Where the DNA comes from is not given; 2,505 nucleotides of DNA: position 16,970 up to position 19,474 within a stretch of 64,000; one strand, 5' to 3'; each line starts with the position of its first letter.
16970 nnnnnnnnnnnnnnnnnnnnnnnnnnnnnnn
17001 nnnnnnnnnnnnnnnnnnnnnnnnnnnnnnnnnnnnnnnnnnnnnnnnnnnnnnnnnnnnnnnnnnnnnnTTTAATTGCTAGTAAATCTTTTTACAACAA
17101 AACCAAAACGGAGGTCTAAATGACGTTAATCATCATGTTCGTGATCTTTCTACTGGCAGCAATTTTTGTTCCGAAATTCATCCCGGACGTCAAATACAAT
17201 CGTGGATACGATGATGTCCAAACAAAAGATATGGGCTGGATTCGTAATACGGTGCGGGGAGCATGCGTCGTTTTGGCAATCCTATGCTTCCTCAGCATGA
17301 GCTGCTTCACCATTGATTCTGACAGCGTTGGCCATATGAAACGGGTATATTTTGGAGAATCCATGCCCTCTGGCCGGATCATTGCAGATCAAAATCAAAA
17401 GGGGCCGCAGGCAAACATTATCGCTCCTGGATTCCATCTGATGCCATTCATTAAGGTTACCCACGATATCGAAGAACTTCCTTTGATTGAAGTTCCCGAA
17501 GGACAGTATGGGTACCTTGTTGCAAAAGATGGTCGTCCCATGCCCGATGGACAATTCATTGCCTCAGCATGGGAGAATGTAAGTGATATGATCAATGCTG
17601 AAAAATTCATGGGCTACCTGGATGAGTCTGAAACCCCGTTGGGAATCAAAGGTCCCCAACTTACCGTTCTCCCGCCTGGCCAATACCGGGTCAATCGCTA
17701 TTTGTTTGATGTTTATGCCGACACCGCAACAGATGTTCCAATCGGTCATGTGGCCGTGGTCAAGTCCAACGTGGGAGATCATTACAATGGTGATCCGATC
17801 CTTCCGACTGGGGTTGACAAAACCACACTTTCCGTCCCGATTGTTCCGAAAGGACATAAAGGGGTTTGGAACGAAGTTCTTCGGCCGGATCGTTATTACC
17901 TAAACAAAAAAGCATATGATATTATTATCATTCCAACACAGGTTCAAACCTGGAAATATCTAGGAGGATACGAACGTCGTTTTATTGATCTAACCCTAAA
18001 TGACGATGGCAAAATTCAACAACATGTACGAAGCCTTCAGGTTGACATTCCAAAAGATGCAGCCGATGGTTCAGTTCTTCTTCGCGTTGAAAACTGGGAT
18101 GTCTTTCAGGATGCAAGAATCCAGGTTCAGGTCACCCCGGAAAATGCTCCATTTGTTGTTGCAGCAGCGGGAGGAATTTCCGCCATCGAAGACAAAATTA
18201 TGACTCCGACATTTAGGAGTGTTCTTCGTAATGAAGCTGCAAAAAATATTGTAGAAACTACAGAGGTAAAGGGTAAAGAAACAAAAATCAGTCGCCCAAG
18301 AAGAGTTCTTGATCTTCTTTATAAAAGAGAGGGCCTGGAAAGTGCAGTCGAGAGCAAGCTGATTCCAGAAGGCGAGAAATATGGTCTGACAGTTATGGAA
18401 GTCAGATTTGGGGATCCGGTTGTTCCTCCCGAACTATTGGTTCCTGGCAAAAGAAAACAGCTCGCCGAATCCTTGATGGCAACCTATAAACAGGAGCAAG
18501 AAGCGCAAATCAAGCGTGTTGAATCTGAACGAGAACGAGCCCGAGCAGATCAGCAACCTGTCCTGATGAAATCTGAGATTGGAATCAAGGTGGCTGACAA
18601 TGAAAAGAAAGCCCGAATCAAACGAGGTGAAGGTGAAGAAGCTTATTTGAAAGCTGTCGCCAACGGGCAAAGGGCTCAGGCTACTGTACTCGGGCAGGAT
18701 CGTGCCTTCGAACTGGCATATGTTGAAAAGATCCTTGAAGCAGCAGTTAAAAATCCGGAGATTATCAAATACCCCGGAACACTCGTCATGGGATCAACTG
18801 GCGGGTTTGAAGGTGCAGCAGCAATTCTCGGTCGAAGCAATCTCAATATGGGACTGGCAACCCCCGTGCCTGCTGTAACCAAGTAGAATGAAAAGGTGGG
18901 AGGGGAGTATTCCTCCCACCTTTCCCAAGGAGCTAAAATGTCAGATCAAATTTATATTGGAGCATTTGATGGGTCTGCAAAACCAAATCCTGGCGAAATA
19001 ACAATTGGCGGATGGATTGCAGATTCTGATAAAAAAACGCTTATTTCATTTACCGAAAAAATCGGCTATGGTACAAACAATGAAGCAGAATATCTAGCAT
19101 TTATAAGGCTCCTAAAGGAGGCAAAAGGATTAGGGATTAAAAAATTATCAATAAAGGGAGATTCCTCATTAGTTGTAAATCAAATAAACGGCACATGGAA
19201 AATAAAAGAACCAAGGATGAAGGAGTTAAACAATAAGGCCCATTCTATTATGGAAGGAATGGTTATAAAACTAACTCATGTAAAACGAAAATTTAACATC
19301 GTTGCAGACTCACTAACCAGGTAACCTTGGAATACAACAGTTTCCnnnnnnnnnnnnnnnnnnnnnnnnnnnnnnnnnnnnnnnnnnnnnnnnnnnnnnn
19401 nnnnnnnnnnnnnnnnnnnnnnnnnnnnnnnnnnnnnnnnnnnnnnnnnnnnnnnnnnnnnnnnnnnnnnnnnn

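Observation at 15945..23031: GC-richer plus-strand island encoding NADAR, a metallophosphoesterase, an SPFH/flotillin-like membrane protein, RNase H, PncA-type nicotinamidase and a vWA/MIDAS protein. Candidate acquired NAD/ADP-ribose counter-defence or defence module.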

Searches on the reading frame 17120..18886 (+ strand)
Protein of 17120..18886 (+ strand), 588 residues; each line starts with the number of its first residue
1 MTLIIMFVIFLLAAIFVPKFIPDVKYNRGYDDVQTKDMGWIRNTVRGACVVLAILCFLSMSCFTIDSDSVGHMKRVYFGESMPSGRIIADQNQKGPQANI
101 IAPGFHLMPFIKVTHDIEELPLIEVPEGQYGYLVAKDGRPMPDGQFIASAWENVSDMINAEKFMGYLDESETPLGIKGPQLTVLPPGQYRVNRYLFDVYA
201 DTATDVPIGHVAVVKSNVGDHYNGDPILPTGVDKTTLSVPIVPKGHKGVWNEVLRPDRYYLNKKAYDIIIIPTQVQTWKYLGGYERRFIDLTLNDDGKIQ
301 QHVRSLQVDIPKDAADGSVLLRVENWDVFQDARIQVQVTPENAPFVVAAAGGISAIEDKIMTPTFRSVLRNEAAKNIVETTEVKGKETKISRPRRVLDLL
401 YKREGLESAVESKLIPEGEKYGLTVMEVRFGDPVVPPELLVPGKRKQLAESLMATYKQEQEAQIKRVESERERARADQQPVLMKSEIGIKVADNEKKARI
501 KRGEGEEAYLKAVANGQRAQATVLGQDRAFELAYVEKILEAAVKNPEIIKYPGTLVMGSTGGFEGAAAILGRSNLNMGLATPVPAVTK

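Call 5: search_protein_families(library=pfam, proteins=[window:17120-18886:+], max_evalue=0.01)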
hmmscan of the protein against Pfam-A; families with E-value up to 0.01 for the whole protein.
window:17120-18886:+ (588 aa): 1 family
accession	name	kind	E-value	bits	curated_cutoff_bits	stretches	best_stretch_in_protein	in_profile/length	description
PF01145.31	Band_7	-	2.1e-07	31.6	23.6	1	331-462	63-174/176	SPFH domain / Band 7 family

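Call 9: search_protein_families(library=phrogs, proteins=[window:17120-18886:+], max_evalue=0.01)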
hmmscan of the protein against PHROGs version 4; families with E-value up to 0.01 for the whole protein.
window:17120-18886:+ (588 aa): 1 family
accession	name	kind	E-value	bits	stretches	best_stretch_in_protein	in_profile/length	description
phrog_200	-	other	2.9e-09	37.5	1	248-551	121-328/379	lipoprotein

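Call 12: search_dna_similar(query=window:17120-18886:+, collection=phages, mode=protein, max_rows=20)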
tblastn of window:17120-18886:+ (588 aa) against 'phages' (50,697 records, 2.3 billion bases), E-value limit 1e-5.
Records with a match: 8; places in all: 8; records where one place covers at least 80% of the query: 8.
Best place of each record, by identity: <60% 8.
By first word of the organism name: Vibrio 7; uncultured 1.
By host as written in the record: Vibrio cholerae O1 El Tor 2; Vibrio crassostreae 1; Vibrio sp. sp. F13 1; Vibrio splendidus 1; Vibrio anguillarum VA11 1; Vibrio anguillarum ALA 1; - 1.
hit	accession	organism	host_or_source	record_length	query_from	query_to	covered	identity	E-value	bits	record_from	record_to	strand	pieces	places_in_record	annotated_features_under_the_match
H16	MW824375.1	Vibrio phage 207E48.1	Vibrio crassostreae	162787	1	588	100%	37.7%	9e-109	364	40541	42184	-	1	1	SPFH domain / band 7 family protein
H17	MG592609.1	Vibrio phage 1.244.A._10N.261.54.C3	Vibrio sp. sp. F13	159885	1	577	98%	37.6%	1e-107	361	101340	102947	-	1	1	TMhelix containing protein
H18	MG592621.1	Vibrio phage 1.255.O._10N.286.45.F1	Vibrio splendidus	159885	1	577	98%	37.6%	1e-107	361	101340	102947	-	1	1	coil containing protein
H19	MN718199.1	Vibrio phage vB_VchM_Kuja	Vibrio cholerae O1 El Tor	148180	1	578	98%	35.1%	2e-95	325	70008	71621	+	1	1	putative membrane protein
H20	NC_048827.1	Vibrio phage vB_VchM_Kuja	Vibrio cholerae O1 El Tor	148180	1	578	98%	35.1%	2e-95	325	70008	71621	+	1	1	hypothetical protein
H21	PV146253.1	Vibrio phage SUMAE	Vibrio anguillarum VA11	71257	48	578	90%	37.2%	9e-97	329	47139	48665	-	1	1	hypothetical protein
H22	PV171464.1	Vibrio phage VPALA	Vibrio anguillarum ALA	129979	48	578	90%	37.2%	9e-97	329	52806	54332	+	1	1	hypothetical protein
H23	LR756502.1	uncultured phage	metagenomic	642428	40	511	80%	26.2%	2e-22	168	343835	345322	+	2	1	record has no annotation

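Call 13: get_annotated_region(hit=H16, flank=8000)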
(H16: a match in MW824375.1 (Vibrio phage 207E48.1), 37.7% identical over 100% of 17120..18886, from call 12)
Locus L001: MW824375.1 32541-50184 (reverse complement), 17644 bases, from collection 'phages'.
description: Vibrio phage 207E48.1, complete genome.
organism: Vibrio phage 207E48.1 (NCBI taxid 2859310)
taxonomy: Viruses; Duplodnaviria; Heunggongvirae; Uroviricota; Caudoviricetes; Ackermannviridae
host: Vibrio crassostreae; source: filtered seawater; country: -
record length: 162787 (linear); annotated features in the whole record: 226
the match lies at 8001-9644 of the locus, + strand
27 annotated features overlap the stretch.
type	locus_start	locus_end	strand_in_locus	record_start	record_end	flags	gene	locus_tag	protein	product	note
CDS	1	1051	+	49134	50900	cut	-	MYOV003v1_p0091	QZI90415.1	hypothetical protein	-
CDS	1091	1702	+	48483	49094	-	-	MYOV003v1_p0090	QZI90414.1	hypothetical protein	-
CDS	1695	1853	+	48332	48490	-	-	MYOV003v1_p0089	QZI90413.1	hypothetical protein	-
CDS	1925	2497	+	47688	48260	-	-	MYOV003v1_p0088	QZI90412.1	hypothetical protein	-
CDS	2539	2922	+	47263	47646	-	-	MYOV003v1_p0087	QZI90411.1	hypothetical protein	-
CDS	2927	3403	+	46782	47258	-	-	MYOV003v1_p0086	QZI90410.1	hypothetical protein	-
CDS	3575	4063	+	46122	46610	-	-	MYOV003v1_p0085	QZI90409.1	hypothetical protein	-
CDS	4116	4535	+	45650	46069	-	-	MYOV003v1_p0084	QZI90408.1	hypothetical protein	-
CDS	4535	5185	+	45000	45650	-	-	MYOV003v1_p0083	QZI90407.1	hypothetical protein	-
CDS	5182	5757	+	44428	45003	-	-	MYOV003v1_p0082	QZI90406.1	hypothetical protein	-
CDS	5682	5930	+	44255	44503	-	-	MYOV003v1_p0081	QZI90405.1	hypothetical protein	-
CDS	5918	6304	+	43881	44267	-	-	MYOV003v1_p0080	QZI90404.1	hypothetical protein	-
CDS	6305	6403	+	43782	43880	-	-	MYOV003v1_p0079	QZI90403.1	hypothetical protein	-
CDS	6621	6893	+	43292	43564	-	-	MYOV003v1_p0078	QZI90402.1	hypothetical protein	-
CDS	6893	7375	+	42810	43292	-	-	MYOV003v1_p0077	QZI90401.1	hypothetical protein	-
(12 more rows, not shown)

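Call 14: get_annotated_region(hit=H19, flank=8000)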
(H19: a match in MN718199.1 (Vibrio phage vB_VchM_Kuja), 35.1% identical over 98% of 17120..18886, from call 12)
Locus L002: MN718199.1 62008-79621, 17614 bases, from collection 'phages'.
description: Vibrio phage vB_VchM_Kuja, complete genome.
organism: Vibrio phage vB_VchM_Kuja (NCBI taxid 2686437)
taxonomy: Viruses; Duplodnaviria; Heunggongvirae; Uroviricota; Caudoviricetes; Ackermannviridae; Kujavirus; Kujavirus kuja
host: Vibrio cholerae O1 El Tor; source: River Kuja; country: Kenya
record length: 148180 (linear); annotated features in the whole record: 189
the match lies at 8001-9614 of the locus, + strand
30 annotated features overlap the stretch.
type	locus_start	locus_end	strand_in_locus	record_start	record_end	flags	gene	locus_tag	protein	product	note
CDS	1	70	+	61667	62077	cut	-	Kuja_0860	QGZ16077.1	hypothetical protein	MGA_87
CDS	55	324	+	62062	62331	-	-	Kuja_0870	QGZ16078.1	hypothetical protein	MGA_88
CDS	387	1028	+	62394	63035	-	-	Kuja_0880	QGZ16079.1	hypothetical protein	MGA_89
CDS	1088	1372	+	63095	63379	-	-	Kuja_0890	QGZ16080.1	hypothetical protein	MGA_90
CDS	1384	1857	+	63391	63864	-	-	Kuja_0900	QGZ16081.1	hypothetical protein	MGA_91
CDS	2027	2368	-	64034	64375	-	-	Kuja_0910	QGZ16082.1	hypothetical protein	MGA_92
CDS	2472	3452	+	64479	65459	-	-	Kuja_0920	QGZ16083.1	hypothetical protein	MGA_93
CDS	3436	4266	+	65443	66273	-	-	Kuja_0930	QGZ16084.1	hypothetical protein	MGA_94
CDS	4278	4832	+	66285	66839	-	-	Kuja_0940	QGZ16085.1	hypothetical protein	MGA_95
CDS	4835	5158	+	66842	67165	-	-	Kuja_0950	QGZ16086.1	hypothetical protein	MGA_96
CDS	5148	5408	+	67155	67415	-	-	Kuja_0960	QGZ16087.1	hypothetical protein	MGA_97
CDS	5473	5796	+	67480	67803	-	-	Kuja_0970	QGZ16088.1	hypothetical protein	MGA_98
CDS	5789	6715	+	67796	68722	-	-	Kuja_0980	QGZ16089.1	hypothetical protein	MGA_99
CDS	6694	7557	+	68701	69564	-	-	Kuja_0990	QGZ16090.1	hypothetical protein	MGA_100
CDS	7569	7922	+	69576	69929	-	-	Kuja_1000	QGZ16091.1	putative membrane protein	MGA_101; One transmembrane domain found with Phobius and TMHMM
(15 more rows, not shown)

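Call 15: find_encoding_contigs(protein=window:17120-18886:+, flank=10000, max_places=6)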
Protein window:17120-18886:+ (588 aa): no gene with exactly this product is on record in the collection.

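Call 16: find_related_loci(query=window:17120-18886:+, collection=viral_contigs, flank=10000)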
Query window:17120-18886:+ (588 aa) in viral_contigs; peptide patterns used: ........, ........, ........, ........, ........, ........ (x = any residue, [..] = any of these).
5 stretches matched a pattern, but none encodes a relative of the query by tblastn (E <= 1e-3).

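Call 25: search_protein_families(library=padloc, proteins=[window:17120-18886:+], max_evalue=0.01)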
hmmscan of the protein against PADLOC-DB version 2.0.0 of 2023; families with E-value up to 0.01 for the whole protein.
window:17120-18886:+ (588 aa): 0 families

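Call 26: search_protein_families(library=ncbifam, proteins=[window:17120-18886:+], max_evalue=0.01)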
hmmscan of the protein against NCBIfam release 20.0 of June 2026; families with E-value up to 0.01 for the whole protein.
window:17120-18886:+ (588 aa): 0 families

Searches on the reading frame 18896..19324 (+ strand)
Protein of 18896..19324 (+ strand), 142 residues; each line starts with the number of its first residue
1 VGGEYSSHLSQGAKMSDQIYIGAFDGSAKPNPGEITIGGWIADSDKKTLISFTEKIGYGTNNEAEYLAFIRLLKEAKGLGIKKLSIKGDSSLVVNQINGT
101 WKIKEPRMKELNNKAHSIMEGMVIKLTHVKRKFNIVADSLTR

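Call 5: search_protein_families(library=pfam, proteins=[window:18896-19324:+], max_evalue=0.01)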
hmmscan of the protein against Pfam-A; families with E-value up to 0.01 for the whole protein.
window:18896-19324:+ (142 aa): 2 families
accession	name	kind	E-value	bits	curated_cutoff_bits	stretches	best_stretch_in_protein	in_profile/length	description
PF13456.12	RVT_3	-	2e-18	66.9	21.6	1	24-140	2-119/123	Reverse transcriptase-like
PF00075.30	RNase_H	-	1.1e-07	32.5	25.8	1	24-130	8-120/141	RNase H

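Call 9: search_protein_families(library=phrogs, proteins=[window:18896-19324:+], max_evalue=0.01)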
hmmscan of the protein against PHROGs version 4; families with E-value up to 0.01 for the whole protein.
window:18896-19324:+ (142 aa): 3 families
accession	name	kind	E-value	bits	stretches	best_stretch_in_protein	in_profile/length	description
phrog_531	-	DNA, RNA and nucleotide metabolism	3e-12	47.5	1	24-131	80-206/285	Rnase H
phrog_22885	-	DNA, RNA and nucleotide metabolism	2.4e-05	25.3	1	61-141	56-134/143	Rnase H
phrog_3265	-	DNA, RNA and nucleotide metabolism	0.0011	19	1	59-99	86-126/496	ribonuclease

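Call 25: search_protein_families(library=padloc, proteins=[window:18896-19324:+], max_evalue=0.01)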
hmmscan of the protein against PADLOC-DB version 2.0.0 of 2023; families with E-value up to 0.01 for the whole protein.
window:18896-19324:+ (142 aa): 0 families

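Call 26: search_protein_families(library=ncbifam, proteins=[window:18896-19324:+], max_evalue=0.01)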
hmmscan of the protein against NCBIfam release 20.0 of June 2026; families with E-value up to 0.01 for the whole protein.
window:18896-19324:+ (142 aa): 8 families
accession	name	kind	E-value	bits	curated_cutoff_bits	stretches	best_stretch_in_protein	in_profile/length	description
NF041306.1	RnaseHI_Halo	equivalog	2.9e-24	86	300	1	23-141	73-191/197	ribonuclease HI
NF005567.0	PRK07238.1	equivalog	3.8e-24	85.7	326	1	25-141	9-127/378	bifunctional RNase H/acid phosphatase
NF041175.1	RNAseHI_Thmprot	equivalog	8.7e-23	80.7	140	1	21-142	3-130/143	ribonuclease HI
NF005822.0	PRK07708.1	equivalog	9.3e-13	48.2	175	1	59-141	116-202/220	hypothetical protein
NF010482.0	PRK13907.1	equivalog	3.7e-05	23.8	231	1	24-142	6-122/128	ribonuclease H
NF001236.0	PRK00203.1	equivalog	0.00016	21.3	160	1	24-102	9-82/151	ribonuclease HI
NF005116.0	PRK06548.1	equivalog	0.0023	17.9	280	1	16-124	2-115/161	ribonuclease H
NF046109.1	RNaseH_Halikb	equivalog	0.0061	16.5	320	1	24-96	85-154/211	ribonuclease H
